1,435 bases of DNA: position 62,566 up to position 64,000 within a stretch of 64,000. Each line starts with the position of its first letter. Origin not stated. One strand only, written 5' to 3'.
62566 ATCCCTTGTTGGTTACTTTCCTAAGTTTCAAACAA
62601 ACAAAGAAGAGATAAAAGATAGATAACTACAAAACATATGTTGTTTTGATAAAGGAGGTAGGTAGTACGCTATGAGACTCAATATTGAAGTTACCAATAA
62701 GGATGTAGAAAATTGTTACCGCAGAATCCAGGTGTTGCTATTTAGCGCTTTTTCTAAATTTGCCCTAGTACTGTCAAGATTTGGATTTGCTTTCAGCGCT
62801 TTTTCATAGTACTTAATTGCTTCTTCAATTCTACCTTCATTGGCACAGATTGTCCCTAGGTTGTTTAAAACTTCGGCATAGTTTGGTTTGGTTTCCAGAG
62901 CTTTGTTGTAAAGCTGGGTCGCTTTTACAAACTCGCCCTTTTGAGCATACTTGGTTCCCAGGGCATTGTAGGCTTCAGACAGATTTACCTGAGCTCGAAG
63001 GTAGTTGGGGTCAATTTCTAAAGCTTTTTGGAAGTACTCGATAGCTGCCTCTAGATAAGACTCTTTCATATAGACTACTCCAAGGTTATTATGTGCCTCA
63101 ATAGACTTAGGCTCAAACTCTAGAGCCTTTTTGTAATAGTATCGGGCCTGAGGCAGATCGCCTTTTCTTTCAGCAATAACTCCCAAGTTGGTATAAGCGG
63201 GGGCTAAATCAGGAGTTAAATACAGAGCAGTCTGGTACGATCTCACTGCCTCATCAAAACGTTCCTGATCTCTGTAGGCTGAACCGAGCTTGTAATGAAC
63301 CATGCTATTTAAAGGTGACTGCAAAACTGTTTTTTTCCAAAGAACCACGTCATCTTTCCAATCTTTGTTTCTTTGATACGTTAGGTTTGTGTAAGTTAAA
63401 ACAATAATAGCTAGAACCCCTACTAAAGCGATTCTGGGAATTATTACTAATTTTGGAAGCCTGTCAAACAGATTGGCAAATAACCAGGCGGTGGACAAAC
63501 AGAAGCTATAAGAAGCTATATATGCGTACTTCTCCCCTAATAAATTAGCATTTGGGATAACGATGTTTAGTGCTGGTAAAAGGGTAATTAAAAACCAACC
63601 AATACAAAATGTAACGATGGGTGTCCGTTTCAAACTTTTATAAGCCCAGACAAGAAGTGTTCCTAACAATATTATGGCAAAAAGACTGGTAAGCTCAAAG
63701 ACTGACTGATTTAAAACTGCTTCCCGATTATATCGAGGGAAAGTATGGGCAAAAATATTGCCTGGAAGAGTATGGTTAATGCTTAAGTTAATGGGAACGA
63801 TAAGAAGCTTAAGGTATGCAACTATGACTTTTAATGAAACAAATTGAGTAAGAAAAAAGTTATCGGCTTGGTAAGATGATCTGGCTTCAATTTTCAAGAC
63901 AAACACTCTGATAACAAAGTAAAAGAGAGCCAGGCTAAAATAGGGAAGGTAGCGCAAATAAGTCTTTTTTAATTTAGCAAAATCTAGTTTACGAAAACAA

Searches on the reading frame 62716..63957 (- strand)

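Call 9: search_protein_families(library=pfam, proteins=[window:62716-63957:-], max_evalue=0.001)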
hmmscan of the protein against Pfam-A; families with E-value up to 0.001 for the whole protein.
window:62716-63957:- (413 aa): 25 families
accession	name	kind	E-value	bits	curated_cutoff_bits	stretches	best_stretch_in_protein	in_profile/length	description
PF00515.34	TPR_1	-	1.8e-44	148.2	27.8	5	361-393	1-33/34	Tetratricopeptide repeat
PF07719.23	TPR_2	-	1.3e-41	137.7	27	5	361-393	1-33/34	Tetratricopeptide repeat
PF13414.12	TPR_11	-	4.7e-35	119.4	26.8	4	225-266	1-42/42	TPR repeat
PF13181.12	TPR_8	-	1.7e-33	112.3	25.7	3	361-393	1-33/34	Tetratricopeptide repeat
PF13424.12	TPR_12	-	1.3e-28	99.4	30.1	3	287-356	4-74/77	Tetratricopeptide repeat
PF13431.12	TPR_17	-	4.6e-27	92.4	24.4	3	349-381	1-33/34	Tetratricopeptide repeat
PF13432.12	TPR_16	-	1.1e-23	83.7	32.7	2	222-283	1-62/65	Tetratricopeptide repeat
PF13176.12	TPR_7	-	1e-22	78.6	27.9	1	222-250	3-31/36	Tetratricopeptide repeat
PF14559.12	TPR_19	-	2.3e-20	73.1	25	2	339-396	3-59/68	Tetratricopeptide repeat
PF13428.12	TPR_14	-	6.2e-19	67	23.5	0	366-395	6-35/44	Tetratricopeptide repeat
PF23914.1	TPR_CcmH_CycH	-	2.6e-15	57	42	2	290-396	54-156/158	Cytochrome c-type biogenesis protein H TPR domain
PF13374.12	TPR_10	-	3.1e-15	56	27.5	0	361-389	2-30/42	Tetratricopeptide repeat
PF24575.1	TPR_Slam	-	2e-12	47.9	35.2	0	369-408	55-94/104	Surface lipoprotein assembly modifier, N-terminal TPR repeats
PF13371.12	TPR_9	-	7.2e-11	42.4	35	0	226-288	3-65/73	Tetratricopeptide repeat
PF25063.1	ARM_TT21_C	-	6e-10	39.8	35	1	225-322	102-200/209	Tetratricopeptide repeat protein 21 C-terminal ARM domain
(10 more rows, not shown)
